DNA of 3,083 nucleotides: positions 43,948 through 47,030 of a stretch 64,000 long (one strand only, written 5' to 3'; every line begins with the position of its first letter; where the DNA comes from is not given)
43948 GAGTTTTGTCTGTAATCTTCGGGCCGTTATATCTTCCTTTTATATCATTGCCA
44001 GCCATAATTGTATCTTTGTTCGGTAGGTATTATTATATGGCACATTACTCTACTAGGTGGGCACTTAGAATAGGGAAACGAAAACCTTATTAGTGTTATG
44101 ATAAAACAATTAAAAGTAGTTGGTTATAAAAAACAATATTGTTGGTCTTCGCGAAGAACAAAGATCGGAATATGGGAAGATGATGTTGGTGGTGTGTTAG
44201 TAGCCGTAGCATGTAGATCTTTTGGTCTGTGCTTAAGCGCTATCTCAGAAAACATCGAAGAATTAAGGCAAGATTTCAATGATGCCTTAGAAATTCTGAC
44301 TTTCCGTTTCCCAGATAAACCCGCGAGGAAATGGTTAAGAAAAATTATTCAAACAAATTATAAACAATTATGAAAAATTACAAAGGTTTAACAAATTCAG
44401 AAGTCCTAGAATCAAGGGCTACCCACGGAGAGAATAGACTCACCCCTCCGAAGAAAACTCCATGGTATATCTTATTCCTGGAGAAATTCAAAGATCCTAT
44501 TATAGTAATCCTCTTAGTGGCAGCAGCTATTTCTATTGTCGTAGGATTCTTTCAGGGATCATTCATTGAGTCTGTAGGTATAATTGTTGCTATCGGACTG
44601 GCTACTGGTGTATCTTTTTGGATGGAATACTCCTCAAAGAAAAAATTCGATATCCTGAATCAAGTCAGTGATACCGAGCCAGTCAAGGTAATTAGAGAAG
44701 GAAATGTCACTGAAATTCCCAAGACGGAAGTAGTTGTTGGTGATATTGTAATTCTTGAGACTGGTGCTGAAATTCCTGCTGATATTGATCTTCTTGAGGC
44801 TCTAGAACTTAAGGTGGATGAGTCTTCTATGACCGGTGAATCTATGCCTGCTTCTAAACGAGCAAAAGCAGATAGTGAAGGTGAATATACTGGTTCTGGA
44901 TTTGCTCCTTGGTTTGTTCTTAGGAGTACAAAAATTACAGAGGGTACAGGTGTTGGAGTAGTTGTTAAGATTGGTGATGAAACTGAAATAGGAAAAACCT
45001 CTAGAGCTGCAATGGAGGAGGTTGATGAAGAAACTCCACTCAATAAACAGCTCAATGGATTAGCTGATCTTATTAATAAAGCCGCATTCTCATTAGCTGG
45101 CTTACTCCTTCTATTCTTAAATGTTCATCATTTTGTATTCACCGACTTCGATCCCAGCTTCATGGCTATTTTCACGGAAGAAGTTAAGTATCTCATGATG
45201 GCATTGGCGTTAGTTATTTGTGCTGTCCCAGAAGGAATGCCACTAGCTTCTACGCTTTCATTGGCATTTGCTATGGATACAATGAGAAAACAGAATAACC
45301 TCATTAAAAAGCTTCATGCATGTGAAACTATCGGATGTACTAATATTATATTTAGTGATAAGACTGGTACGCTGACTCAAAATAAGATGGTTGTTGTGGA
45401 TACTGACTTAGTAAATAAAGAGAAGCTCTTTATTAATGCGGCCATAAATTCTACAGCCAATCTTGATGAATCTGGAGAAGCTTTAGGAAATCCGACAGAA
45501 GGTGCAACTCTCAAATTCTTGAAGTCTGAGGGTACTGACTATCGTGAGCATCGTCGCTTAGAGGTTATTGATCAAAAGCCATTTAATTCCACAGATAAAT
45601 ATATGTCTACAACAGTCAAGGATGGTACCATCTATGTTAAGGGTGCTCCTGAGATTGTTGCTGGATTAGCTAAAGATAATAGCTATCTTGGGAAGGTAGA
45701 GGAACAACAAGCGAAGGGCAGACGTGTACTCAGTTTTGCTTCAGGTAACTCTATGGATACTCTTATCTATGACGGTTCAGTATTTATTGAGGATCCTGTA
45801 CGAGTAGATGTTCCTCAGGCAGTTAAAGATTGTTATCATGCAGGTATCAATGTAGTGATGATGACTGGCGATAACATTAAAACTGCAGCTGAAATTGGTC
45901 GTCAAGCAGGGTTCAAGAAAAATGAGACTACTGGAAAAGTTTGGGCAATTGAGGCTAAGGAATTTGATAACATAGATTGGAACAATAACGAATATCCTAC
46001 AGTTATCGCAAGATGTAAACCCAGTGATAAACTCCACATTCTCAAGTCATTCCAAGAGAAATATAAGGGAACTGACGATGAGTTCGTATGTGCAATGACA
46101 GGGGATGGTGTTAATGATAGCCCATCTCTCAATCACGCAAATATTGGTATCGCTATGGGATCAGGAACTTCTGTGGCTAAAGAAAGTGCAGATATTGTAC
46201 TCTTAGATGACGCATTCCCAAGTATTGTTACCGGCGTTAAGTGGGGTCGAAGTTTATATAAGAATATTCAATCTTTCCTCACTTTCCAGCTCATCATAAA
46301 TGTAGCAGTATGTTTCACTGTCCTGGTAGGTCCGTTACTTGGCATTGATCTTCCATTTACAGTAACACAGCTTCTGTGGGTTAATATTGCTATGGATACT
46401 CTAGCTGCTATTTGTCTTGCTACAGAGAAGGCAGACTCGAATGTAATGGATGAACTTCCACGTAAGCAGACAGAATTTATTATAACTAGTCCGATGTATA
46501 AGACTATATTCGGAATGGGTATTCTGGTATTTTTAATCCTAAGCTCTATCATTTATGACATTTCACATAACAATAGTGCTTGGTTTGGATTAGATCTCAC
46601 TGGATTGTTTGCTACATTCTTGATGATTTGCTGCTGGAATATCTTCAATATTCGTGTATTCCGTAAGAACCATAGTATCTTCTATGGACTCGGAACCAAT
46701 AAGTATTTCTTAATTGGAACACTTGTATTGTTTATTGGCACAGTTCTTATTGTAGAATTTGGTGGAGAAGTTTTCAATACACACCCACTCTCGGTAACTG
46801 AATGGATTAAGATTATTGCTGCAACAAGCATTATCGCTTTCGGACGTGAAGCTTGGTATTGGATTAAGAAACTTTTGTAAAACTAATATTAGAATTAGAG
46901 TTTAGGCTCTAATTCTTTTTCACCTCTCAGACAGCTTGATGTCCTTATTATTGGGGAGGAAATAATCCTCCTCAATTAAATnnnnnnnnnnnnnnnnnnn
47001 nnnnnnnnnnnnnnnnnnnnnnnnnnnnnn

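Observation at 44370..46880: Phage-encoded P2-type (Ca2+-ATPase-like) cation pump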

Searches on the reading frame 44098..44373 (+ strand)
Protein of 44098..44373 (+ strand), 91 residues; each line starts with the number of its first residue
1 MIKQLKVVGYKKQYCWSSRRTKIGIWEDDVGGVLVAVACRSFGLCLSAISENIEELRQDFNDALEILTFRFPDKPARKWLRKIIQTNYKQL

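Call 3: search_protein_families(library=pfam, proteins=[window:44098-44373:+])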
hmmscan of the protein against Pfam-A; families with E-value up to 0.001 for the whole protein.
window:44098-44373:+ (91 aa): 0 families

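Call 51: find_homologous_proteins(query=window:44098-44373:+, max_evalue=0.01)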
Query window:44098-44373:+ (91 aa): 2 proteins with E <= 0.01 among 3 candidates.
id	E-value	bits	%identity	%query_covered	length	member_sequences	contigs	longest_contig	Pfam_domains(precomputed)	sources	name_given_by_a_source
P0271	4.7e-51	188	96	99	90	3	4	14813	-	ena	-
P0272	1.4e-30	123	70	92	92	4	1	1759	-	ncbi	-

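Call 65: search_protein_families(library=pfam, proteins=[window:44098-44373:+], max_evalue=0.01)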
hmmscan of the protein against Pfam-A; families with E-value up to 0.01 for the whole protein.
window:44098-44373:+ (91 aa): 0 families

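Call 66: find_homologous_proteins(query=A1, max_evalue=0.01)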
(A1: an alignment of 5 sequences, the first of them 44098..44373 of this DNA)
Query A1 (5 sequences) (91 aa, profile of the alignment): 20 proteins with E <= 0.01 among 742 candidates.
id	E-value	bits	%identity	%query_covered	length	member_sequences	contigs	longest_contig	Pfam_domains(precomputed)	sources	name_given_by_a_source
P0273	6.1e-41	156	34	71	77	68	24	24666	-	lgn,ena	-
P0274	1.2e-40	155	34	68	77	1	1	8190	-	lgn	-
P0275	1.9e-40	154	34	68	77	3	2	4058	-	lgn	-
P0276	3.2e-40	154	34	68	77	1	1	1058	-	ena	-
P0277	5.5e-40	153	32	68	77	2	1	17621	-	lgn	-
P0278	2.4e-39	151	34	68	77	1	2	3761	-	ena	-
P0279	3.7e-39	150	34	68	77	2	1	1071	-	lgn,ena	-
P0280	4.4e-39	150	33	68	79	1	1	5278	-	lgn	-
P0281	1.5e-37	145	31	68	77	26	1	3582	-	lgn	-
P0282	2.0e-37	145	37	56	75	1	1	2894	-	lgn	-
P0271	2.3e-37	144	96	99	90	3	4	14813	-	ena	-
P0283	3.2e-36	141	31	68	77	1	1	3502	-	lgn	-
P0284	6.6e-32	127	37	73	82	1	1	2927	-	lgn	-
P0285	7.7e-31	124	35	59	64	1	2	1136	-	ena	-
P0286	8.7e-29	117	34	62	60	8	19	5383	-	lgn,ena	-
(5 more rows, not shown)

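Call 76: predict_structure(alignment_id=A3)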
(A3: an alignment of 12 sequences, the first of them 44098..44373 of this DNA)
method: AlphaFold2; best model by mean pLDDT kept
length: 91 residues; sequences in the alignment: 12
mean_pLDDT: 90.5   pTM: 0.81
mean pLDDT of the five models: 90.5, 90.1, 87.0, 86.7, 86.0
residues with pLDDT >= 90: 71; 70-90: 13; 50-70: 4; < 50: 3
segments of 3 or more residues with pLDDT < 50: 1-3
pLDDT, mean of each block of 10 residues (from residue 1): 63 94 94 93 90 95 96 96 93 85
secondary structure, 60 per line:
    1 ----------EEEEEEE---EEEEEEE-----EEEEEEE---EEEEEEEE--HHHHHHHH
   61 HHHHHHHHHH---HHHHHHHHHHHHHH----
elements in order: E11-17 E21-27 E33-39 E43-50 H53-70 H74-87

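Call 80: fold_search(model_id=the predicted structure, library=pdb)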
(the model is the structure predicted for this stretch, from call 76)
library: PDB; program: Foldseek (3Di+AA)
matches with E <= 10: 777; with E <= 0.001: 0
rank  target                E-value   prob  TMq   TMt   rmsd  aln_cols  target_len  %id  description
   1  3nm7_C                2.3e-01  0.14  0.21  0.24   7.5        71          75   17  Crystal Structure of Borrelia burgdorferi Pur-alpha (released 2010-10-06)
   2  2h63_B                3.3e-01  0.12  0.24  0.09  15.1        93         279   12  Crystal Structure of Human Biliverdin Reductase A (released 2006-07-04)
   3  3nm7_D                3.5e-01  0.12  0.24  0.27   7.8        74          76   18  Crystal Structure of Borrelia burgdorferi Pur-alpha (released 2010-10-06)
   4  3nm7_A                3.5e-01  0.12  0.23  0.25   7.3        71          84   18  Crystal Structure of Borrelia burgdorferi Pur-alpha (released 2010-10-06)
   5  4jnf                  3.7e-01  0.20  0.30  0.14  11.9        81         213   15  Allosteric opening of the polypeptide-binding site when an Hsp70 binds ATP (released 2013-05-29)
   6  2xf3_B                3.9e-01  0.44  0.34  0.09   7.4        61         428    8  Structural and mechanistic studies on a cephalosporin esterase from the clavulanic acid biosynthesis pathway (released 2011-06-29)
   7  7agv_F                4.2e-01  0.41  0.37  0.23   7.0        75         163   16  High-resolution structure of the K+/H+ antiporter subunit KhtT in complex with c-di-AMP (released 2021-03-31)
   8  4ezn_A                4.4e-01  0.23  0.30  0.14  11.1        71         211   15  Crystal structure of the substrate binding domain of E.coli DnaK in complex with pyrrhocoricin (released 2013-04-17)
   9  2xf3_A                4.7e-01  0.41  0.34  0.09   7.3        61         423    8  Structural and mechanistic studies on a cephalosporin esterase from the clavulanic acid biosynthesis pathway (released 2011-06-29)
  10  7vci_D                4.7e-01  0.25  0.33  0.03  10.9        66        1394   20  Structure of Xenopus laevis NPC nuclear ring asymmetric unit (released 2022-02-02)
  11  2op6                  5.0e-01  0.20  0.28  0.18   9.8        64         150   14  Peptide-binding domain of Heat shock 70 kDa protein D precursor from C.elegans (released 2007-02-27)
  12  7zhm_C                5.6e-01  0.75  0.43  0.45   3.9        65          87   15  Salmonella enterica Rhs1 C-terminal toxin TreTu complex with TriTu immunity protein (released 2022-11-23)
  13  4r5j_B                5.6e-01  0.25  0.28  0.13   9.2        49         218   18  Crystal structure of the DnaK C-terminus (Dnak-SBD-A) (released 2014-09-10)
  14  2xh9_B                6.0e-01  0.60  0.35  0.09   3.4        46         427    4  Structural and mechanistic studies on a cephalosporin esterase from the clavulanic acid biosynthesis pathway (released 2011-06-29)
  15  2xgn_B                6.0e-01  0.35  0.35  0.09   7.6        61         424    6  Structural and mechanistic studies on a cephalosporin esterase from the clavulanic acid biosynthesis pathway (released 2011-06-29)
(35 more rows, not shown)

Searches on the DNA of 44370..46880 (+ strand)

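Call 73: search_rna_families(source=L163, start=6600, end=8100, threshold=evalue, max_evalue=0.01)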
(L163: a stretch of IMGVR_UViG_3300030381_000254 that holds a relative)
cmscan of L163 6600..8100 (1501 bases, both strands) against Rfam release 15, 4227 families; matches with E-value up to 0.01: 1.
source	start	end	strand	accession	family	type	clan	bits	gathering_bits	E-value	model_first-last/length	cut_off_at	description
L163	6779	7118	+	RF00028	Intron_gpI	Intron;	-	34.7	50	9.1e-07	1-253/253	no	Group I catalytic intron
